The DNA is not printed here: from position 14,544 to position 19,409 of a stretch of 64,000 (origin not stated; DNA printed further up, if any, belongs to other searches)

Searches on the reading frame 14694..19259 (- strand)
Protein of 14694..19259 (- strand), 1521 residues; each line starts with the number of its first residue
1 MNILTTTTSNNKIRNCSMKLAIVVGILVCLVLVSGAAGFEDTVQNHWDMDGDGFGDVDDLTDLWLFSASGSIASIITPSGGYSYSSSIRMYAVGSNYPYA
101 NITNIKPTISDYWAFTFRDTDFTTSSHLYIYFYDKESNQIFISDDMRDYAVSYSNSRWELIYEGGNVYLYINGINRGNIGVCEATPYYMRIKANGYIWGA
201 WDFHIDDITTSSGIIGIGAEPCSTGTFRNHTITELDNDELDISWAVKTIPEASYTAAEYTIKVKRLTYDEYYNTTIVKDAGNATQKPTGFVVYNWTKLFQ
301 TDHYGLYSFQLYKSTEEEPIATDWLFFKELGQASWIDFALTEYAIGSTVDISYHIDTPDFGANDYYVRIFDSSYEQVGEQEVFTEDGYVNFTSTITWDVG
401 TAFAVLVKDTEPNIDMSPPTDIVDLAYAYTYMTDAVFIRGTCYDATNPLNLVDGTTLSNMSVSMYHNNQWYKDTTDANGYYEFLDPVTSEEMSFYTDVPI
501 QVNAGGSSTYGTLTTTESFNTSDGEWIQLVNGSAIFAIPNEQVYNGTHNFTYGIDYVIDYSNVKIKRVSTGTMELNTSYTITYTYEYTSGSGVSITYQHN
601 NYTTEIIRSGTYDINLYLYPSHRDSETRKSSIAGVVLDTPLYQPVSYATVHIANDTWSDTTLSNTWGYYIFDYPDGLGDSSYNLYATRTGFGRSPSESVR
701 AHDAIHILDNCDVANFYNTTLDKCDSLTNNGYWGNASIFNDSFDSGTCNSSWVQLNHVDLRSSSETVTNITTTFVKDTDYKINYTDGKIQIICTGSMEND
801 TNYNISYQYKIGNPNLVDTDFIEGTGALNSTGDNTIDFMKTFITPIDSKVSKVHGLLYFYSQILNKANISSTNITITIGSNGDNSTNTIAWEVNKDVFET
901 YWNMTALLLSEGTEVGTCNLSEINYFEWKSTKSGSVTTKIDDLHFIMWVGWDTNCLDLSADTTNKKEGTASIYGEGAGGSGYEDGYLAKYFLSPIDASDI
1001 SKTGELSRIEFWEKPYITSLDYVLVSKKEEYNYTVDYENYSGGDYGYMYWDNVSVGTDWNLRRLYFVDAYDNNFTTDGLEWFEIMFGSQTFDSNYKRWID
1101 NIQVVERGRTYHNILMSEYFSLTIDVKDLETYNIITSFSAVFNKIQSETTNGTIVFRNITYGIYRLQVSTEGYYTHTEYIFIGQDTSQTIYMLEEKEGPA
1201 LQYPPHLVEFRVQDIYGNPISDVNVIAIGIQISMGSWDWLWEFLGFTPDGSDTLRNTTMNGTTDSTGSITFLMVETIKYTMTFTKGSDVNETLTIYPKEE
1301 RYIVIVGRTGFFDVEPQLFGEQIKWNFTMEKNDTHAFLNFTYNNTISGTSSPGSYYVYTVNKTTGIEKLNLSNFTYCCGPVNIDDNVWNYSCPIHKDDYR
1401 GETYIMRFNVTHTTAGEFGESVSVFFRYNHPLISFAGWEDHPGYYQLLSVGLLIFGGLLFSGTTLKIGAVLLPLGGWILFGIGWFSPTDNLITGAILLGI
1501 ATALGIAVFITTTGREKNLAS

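Call 7: search_protein_families(library=pfam, proteins=[window:14694-19259:-], max_evalue=0.1)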
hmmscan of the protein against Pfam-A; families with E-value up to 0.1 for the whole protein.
window:14694-19259:- (1521 aa): 3 families
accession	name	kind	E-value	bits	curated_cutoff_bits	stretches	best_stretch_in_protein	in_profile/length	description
PF13620.12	CarboxypepD_reg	-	1.4e-08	35.4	32.3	1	631-700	1-68/82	Carboxypeptidase regulatory-like domain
PF13715.12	CarbopepD_reg_2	-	0.0016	18.9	32.2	0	1151-1196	33-79/88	CarboxypepD_reg-like domain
PF22261.3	GPR128_GAIN_subdom_B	-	0.035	14.7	21.7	0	261-304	46-89/119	GPR128 GAIN subdomain B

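Call 8: search_protein_families(library=phrogs, proteins=[window:14694-19259:-], max_evalue=0.1)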
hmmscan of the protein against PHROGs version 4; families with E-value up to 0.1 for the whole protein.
window:14694-19259:- (1521 aa): 1 family
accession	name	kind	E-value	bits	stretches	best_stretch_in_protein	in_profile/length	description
phrog_807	-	tail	3.1e-06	27.8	1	749-810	110-171/256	major tail protein with Ig-like domain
